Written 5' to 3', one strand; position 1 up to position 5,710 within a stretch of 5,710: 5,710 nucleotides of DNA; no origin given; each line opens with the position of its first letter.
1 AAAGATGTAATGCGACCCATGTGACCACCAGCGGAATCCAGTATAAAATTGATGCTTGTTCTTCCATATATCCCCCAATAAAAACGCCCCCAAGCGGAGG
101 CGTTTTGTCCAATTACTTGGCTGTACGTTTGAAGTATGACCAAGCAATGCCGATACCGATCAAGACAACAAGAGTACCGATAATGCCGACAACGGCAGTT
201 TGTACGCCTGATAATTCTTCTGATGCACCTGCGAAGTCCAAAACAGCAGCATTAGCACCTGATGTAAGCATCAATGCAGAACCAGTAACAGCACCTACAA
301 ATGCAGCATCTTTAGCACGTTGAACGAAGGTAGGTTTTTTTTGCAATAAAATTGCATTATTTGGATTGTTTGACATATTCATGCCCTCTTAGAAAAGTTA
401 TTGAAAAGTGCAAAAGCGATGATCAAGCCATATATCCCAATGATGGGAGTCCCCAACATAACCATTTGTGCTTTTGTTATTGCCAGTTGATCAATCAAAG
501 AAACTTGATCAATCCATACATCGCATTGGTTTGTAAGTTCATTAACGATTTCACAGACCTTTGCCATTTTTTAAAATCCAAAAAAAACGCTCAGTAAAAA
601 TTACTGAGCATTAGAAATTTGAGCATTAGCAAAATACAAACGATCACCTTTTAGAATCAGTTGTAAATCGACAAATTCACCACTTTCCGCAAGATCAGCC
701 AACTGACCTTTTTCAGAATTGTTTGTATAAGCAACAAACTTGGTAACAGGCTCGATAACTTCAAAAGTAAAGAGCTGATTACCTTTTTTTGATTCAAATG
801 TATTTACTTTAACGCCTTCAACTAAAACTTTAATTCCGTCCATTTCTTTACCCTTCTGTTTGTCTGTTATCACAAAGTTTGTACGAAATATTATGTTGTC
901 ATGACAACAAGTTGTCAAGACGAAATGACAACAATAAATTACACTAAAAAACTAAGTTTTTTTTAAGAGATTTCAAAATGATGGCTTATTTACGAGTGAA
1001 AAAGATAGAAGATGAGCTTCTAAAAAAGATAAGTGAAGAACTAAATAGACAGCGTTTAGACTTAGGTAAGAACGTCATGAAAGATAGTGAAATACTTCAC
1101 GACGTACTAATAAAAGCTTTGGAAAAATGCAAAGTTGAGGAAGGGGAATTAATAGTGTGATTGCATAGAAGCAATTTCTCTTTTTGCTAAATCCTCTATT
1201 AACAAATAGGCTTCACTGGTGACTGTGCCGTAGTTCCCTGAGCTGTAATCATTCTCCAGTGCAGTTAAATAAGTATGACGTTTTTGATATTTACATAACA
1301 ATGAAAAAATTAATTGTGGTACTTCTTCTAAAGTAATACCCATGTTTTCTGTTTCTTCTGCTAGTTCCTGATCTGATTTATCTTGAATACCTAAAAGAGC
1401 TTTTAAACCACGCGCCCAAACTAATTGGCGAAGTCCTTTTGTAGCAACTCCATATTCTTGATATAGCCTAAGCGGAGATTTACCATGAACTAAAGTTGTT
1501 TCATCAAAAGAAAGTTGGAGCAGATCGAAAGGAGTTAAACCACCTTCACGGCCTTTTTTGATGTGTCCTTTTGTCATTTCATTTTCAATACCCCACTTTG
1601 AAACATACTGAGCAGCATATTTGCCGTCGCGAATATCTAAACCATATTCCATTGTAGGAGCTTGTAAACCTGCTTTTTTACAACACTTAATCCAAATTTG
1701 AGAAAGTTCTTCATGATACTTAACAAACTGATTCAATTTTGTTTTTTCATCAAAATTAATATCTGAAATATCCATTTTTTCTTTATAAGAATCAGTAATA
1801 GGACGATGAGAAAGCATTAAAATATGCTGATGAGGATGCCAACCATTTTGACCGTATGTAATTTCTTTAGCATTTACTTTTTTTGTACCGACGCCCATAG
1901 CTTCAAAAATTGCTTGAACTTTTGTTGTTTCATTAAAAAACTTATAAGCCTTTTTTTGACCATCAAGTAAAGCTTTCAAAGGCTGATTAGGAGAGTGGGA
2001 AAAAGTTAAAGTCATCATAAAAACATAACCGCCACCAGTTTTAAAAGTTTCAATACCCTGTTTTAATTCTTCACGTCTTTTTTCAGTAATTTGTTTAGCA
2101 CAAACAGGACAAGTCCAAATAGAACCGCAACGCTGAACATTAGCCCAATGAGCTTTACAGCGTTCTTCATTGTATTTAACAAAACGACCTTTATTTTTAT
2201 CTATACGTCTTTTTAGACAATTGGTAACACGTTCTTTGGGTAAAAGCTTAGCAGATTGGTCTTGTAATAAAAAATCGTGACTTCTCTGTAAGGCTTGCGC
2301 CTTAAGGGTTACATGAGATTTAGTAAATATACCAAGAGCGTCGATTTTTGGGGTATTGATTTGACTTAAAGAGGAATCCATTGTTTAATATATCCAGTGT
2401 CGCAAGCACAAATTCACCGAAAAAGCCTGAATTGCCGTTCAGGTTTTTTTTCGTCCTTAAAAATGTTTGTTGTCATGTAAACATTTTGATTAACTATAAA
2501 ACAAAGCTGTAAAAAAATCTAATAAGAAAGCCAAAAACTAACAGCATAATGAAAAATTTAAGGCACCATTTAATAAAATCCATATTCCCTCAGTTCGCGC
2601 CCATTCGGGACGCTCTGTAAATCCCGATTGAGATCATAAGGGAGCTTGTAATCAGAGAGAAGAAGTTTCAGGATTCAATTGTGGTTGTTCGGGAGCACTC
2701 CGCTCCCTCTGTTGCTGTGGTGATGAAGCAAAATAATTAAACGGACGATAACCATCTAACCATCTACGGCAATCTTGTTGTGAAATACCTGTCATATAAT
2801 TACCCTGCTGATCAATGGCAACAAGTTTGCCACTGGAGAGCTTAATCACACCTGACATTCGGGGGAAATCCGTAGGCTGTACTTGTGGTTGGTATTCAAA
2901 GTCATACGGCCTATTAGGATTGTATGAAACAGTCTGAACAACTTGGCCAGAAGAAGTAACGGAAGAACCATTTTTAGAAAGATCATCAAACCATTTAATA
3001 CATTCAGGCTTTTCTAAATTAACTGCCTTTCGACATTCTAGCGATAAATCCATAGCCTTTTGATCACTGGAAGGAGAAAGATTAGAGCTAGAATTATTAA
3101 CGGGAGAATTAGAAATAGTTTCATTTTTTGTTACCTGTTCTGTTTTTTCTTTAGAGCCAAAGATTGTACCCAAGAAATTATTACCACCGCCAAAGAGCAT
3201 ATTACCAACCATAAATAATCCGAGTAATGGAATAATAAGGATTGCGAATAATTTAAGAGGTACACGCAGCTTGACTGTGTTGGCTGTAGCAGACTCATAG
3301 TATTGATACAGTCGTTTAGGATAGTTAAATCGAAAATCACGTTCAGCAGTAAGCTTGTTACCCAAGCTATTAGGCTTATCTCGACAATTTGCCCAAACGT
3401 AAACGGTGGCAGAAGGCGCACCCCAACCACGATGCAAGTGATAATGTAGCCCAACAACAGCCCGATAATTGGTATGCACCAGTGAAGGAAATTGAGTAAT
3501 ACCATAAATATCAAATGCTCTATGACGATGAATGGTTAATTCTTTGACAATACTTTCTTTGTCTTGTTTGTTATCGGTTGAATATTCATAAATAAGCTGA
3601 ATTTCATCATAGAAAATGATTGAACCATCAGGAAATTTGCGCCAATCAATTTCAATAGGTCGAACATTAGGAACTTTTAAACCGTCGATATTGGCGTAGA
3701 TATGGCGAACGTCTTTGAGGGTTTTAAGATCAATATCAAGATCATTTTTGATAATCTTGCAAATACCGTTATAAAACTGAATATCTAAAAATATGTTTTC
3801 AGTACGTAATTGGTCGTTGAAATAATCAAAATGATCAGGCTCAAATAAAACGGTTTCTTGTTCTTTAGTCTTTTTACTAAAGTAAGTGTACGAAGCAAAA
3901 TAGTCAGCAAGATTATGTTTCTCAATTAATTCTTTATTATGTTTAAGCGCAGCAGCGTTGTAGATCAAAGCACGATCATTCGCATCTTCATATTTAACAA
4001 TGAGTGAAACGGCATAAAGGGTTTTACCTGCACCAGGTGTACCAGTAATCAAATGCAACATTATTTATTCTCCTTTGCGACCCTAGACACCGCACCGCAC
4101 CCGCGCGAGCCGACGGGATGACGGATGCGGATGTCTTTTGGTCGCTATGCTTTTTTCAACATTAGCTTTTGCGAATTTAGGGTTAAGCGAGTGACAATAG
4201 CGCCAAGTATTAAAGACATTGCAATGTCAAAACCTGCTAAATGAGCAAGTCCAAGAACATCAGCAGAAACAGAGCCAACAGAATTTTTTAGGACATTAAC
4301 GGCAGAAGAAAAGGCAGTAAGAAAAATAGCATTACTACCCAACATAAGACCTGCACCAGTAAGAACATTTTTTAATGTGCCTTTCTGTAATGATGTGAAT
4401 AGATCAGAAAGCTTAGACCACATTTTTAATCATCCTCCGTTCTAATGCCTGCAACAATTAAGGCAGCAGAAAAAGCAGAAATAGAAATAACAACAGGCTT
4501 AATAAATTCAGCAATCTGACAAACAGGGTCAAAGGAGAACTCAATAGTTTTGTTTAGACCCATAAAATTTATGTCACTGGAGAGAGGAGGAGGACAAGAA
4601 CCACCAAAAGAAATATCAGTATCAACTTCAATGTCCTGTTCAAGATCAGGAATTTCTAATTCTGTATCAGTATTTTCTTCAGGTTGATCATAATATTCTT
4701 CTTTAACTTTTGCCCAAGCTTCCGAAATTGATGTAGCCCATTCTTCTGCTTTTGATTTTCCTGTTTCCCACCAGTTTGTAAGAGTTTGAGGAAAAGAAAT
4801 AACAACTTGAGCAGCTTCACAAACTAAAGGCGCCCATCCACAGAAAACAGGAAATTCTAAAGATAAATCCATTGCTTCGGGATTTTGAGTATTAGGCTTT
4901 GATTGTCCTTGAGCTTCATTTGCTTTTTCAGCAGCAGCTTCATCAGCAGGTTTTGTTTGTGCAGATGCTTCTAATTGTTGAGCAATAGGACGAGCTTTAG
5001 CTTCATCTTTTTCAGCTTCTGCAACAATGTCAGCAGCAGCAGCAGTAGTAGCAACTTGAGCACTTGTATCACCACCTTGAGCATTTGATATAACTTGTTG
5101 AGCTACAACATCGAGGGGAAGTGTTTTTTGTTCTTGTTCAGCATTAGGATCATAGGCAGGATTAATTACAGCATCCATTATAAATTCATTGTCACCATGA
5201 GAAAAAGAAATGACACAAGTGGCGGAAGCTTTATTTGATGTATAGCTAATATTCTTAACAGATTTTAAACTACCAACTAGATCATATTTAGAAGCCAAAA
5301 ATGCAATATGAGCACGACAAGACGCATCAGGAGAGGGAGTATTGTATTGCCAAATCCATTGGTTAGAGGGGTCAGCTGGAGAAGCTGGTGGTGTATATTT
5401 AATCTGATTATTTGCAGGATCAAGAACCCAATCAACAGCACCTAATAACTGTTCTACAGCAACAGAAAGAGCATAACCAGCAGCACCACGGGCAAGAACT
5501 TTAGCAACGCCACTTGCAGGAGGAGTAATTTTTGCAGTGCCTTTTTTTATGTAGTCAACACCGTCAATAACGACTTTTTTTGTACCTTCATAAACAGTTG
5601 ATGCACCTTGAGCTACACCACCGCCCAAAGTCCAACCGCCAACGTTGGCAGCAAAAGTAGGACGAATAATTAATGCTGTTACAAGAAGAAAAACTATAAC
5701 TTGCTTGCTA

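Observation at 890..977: Back-to-back promoters sharing one 7-bp -35 core, embedded in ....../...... palindromes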

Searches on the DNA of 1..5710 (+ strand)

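Call 6: search_dna_similar(query=window:1-5710:+, collection=phages, mode=near)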
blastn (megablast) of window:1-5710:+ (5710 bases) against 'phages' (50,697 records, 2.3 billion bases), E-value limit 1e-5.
No match.

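Call 92: search_rna_families(source=window, threshold=gathering)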
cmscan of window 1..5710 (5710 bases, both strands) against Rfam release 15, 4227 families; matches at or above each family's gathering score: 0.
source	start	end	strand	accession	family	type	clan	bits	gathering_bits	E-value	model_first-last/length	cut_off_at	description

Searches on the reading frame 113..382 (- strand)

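Call 7: search_protein_families(library=pfam, proteins=[window:113-382:-], max_evalue=1)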
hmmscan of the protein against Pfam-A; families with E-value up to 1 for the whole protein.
window:113-382:- (89 aa): 1 family
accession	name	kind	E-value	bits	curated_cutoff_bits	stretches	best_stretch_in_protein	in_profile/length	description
PF16636.10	APC_u15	-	0.16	12.7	27.5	1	11-33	59-81/81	Unstructured region on APC between APC_crr regions 5 and 6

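Call 57: search_protein_families(library=phrogs, proteins=[window:113-382:-], max_evalue=1)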
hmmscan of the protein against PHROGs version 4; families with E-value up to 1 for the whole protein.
window:113-382:- (89 aa): 4 families
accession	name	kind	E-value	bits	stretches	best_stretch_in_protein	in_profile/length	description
phrog_6548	-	head and packaging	0.012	16.9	1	24-80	12-65/79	major coat protein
phrog_2374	-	unknown function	0.059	14.3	1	21-82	8-67/74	-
phrog_14713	-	unknown function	0.35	11.6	1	15-57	16-57/179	-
phrog_9859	-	unknown function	0.83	10.9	1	14-53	61-98/116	-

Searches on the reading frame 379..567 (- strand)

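Call 7: search_protein_families(library=pfam, proteins=[window:379-567:-], max_evalue=1)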
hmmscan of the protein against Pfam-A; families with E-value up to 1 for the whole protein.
window:379-567:- (62 aa): 0 families

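Call 57: search_protein_families(library=phrogs, proteins=[window:379-567:-], max_evalue=1)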
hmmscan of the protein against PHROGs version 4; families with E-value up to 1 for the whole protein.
window:379-567:- (62 aa): 4 families
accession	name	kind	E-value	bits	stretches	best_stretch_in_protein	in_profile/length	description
phrog_9110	-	unknown function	0.0017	19.7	1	4-42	5-42/61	-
phrog_10162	-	unknown function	0.0027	18.7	1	1-51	1-55/66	-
phrog_13391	-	unknown function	0.018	16.2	1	1-49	1-48/59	-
phrog_7255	-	unknown function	0.13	13.4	1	9-23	36-50/52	-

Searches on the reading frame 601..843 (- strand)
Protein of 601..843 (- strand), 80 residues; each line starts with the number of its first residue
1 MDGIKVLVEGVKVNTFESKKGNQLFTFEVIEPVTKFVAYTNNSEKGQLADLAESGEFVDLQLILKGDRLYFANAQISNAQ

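Call 7: search_protein_families(library=pfam, proteins=[window:601-843:-], max_evalue=1)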
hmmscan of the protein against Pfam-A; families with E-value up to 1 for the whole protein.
window:601-843:- (80 aa): 0 families

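Call 57: search_protein_families(library=phrogs, proteins=[window:601-843:-], max_evalue=1)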
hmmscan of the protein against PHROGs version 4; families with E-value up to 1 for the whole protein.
window:601-843:- (80 aa): 1 family
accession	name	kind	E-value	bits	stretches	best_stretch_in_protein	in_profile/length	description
phrog_21135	-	unknown function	0.00025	22.3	1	4-74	3-75/78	-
